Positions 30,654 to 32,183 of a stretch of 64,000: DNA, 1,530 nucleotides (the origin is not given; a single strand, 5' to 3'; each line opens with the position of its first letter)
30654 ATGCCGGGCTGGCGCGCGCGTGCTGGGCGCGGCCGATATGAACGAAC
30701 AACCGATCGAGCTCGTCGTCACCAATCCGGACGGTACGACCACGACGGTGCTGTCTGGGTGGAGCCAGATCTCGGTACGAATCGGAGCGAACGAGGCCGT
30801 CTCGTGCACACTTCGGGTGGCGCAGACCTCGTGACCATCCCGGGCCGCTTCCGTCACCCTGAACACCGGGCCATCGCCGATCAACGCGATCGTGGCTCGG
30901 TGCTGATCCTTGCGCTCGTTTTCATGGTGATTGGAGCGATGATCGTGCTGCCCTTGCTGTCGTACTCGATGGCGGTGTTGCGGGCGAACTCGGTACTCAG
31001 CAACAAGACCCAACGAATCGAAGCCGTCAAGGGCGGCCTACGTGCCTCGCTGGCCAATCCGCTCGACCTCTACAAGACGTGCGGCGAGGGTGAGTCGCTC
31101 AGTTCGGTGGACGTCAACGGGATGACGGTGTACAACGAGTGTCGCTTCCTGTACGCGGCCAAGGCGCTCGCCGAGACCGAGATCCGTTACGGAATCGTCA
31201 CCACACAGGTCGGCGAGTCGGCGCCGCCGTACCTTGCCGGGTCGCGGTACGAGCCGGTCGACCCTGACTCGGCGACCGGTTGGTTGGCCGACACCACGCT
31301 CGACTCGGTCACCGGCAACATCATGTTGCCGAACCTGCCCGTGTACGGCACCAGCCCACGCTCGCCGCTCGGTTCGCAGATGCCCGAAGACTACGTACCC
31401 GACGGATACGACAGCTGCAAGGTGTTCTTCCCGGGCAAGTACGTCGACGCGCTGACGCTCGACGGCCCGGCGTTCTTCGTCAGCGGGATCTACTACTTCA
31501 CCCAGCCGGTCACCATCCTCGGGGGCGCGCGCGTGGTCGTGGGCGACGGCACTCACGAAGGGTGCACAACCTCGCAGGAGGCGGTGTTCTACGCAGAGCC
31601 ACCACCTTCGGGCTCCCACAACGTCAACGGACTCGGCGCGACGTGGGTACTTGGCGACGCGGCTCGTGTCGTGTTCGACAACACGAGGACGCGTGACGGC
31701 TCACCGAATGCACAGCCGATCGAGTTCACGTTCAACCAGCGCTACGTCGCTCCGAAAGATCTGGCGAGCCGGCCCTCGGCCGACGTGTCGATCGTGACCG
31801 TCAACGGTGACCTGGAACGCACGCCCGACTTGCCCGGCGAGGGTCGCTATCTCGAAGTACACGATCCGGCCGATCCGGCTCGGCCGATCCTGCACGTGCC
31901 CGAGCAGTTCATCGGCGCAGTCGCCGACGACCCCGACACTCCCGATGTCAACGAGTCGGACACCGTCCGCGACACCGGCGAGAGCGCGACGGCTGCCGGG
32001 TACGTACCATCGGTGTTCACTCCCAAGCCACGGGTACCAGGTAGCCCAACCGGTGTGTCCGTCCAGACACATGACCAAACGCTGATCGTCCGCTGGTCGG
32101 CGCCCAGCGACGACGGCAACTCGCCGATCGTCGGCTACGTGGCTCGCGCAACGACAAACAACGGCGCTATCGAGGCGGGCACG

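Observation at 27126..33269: Isolated pilin-like operon: canonical prepilin, giant vWA-bearing modular pilin and TadG-like FN3 protein, with no assembly genes nearby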

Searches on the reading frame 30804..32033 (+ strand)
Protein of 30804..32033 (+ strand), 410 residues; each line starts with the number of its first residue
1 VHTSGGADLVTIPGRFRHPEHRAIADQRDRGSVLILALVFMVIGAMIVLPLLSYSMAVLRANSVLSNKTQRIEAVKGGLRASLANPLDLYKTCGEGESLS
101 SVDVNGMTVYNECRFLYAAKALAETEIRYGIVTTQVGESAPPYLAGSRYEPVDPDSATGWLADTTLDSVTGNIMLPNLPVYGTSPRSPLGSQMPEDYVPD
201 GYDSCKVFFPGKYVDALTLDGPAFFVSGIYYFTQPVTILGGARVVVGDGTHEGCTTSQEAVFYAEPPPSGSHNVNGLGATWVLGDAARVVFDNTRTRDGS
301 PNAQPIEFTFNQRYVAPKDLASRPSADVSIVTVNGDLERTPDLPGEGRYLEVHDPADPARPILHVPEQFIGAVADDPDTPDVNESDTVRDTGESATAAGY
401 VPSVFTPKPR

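Call 53: search_solved_structures(query=A4, max_evalue=10, show_alignments=2)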
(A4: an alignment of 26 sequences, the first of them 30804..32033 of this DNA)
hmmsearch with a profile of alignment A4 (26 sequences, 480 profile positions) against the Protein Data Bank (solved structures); distinct sequences matched with E-value up to 10: 2.
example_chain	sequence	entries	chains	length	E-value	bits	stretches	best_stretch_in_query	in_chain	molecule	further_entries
7qzl_D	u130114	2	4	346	1.2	11.2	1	119-205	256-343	Amine Dehydrogenase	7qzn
6iau_A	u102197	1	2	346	1.2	11.2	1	119-205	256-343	Amine Dehydrogenase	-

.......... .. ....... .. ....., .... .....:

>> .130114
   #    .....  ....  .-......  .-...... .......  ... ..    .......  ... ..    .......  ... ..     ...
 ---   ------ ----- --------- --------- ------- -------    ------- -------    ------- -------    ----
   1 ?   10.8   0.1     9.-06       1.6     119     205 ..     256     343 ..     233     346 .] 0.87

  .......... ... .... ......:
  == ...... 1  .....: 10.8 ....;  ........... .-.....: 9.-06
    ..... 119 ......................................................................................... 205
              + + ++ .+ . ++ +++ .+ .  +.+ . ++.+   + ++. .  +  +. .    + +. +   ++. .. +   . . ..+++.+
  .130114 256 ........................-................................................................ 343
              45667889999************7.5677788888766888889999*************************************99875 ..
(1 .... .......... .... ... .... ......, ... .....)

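Call 54: search_protein_families(library=pfam, alignment_id=A4, max_evalue=10)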
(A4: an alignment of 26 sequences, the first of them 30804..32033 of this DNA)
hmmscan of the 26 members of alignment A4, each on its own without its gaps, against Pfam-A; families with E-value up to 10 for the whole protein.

A. member 1, window:30804-32033:+ (410 aa): 1 family
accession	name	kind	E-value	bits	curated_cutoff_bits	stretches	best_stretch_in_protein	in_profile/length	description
PF06103.16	DUF948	-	0.14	12.8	37.2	1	32-85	2-55/89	Bacterial protein of unknown function (DUF948)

B. families by the number of members that match (of 26 scanned): 11 families
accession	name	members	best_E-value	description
PF12911.12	OppC_N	1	0.056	N-terminal TM domain of oligopeptide transport permease C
PF11389.14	Porin_OmpL1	1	0.07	Leptospira porin protein OmpL1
PF25021.1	TEN_NHL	1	0.079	Teneurin NHL domain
PF12708.12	Pect-lyase_RHGA_epim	1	0.13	Rhamnogalacturonase A/epimerase, pectate lyase-like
PF20196.3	DUF6559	1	0.13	Family of unknown function (DUF6559)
PF06103.16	DUF948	1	0.14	Bacterial protein of unknown function (DUF948)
PF12218.14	End_N_terminal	1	0.15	N terminal extension of bacteriophage endosialidase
PF20990.2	DUF2207_C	1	0.27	Predicted membrane protein (DUF2207) C-terminal domain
PF21564.2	Caudo_bapla_RBP_neck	1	0.28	Lactococcus phage p2, Receptor binding protein, neck domain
PF01456.22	Mucin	1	2.1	Mucin-like glycoprotein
PF13400.11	Tad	1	2.7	Putative Flp pilus-assembly TadE/G-like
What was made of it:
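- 31095..32003 (+): Gene 3 conserved beta-rich core (residues ~98-400). No Pfam or PDB relative by sequence. Pfam and PDB profile searches were empty (calls 53, 54).
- On Tad/Flp pilus pseudopilins (TadE/F/G): Among 26 gene 3 relatives, one reached E=2.7 (call 54).
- One of 26 gene 3 relatives gave a Tad PF13400 hit at E=2.7 (call 54).
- Tried and rejected: The PDB profile search and the Pfam scan of 26 core members were empty (calls 53, 54).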

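Call 87: search_protein_representatives(alignment_id=A5)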
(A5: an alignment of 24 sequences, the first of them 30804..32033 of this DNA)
Query: 24 sequences, 484 profile positions. Proteins with E-value up to 0.001 (for the whole library): 748; up to 1e-10: 450; up to 1e-30: 217. The best 150 are listed.
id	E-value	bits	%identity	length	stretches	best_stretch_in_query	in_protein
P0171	2.0e-201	686.5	-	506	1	6-483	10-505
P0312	5.1e-194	662.1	-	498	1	7-484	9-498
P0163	5.7e-192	655.3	-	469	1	6-484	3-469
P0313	1.4e-188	644.1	-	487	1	7-484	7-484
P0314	1.3e-187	640.9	-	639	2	9-365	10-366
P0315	2.0e-180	617.2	-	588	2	10-377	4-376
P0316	3.0e-177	606.8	-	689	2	7-373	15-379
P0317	1.7e-171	587.8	-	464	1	22-484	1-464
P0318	5.9e-160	549.7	-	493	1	10-484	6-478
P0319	2.8e-159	547.5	-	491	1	12-483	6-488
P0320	5.1e-159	546.6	-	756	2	12-379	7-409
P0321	6.9e-157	539.6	-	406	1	76-484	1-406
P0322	1.1e-156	539.0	-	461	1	22-483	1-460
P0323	5.6e-155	533.3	-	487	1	7-483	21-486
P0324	5.9e-155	533.2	-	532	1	11-484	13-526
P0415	2.2e-74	267.5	-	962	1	9-284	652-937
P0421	1.4e-67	245.1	-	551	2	152-483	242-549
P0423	3.1e-65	237.3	-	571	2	159-483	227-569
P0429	3.8e-57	210.7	-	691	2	129-483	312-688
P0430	5.9e-57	210.0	-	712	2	152-483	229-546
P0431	7.0e-57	209.8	-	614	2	145-483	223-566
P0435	7.5e-55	203.1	-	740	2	143-483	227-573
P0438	1.2e-53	199.2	-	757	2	140-483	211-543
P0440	2.7e-53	198.0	-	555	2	144-483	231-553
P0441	3.3e-53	197.7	-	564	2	112-483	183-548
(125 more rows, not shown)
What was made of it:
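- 30804..33269 (+): Gene 3: large pilin-like protein without Glu5 (821 aa from the GTG at 30804; the alternative GTG at 30831 overlaps gene 2's stop as GTGA). The leader ends ..RDRG, followed by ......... The core family has 748 clusters among 1.84 billion representative proteins (call 87).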

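Call 88: search_protein_families(library=pfam, proteins=[P0421, P0423, P0429, P0430, P0431, P0435, P0438, P0440, P0441, P0415], max_evalue=0.1)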
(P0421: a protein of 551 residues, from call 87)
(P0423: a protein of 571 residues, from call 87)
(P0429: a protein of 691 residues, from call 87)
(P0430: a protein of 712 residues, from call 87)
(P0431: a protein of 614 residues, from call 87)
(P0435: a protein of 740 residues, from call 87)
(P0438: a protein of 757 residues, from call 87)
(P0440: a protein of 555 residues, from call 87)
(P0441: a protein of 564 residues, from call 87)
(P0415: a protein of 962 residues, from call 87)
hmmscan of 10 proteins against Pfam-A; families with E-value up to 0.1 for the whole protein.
P0421 (551 aa): 0 families

P0423 (571 aa): 0 families

P0429 (691 aa): 0 families

P0430 (712 aa): 1 family
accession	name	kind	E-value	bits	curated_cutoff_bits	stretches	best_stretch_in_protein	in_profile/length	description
PF04151.21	PPC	-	0.00045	21.5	25.9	1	625-693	3-69/70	Bacterial pre-peptidase C-terminal domain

P0431 (614 aa): 1 family
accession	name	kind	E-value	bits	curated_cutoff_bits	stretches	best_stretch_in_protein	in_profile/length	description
PF00132.30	Hexapep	-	0.079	13.1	27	0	299-314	16-31/36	Bacterial transferase hexapeptide (six repeats)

P0435 (740 aa): 0 families

P0438 (757 aa): 2 families
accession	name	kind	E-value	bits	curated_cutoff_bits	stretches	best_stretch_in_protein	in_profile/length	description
PF17829.7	GH115_C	-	5.7e-05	23.4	24.1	1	652-749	46-153/172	Glycosyl hydrolase family 115 C-terminal domain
PF23981.1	DUF7305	-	0.054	13.8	27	0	441-482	134-170/185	Domain of unknown function (DUF7305)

P0440 (555 aa): 0 families

P0441 (564 aa): 0 families

P0415 (962 aa): 2 families
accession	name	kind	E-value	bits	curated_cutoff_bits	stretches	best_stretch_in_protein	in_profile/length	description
PF07963.17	N_methyl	-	0.02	14.9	21.2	1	12-33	5-26/27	Prokaryotic N-terminal methylation motif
PF21653.3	pulA_all-beta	-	0.053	13.5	26.7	0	883-920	13-50/60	Pullulanase, all-beta domain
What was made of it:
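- Tried and rejected: Weaker family members scanned for a bridging domain gave nothing usable, only a DUF7305 hit at E 0.054 (call 88).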
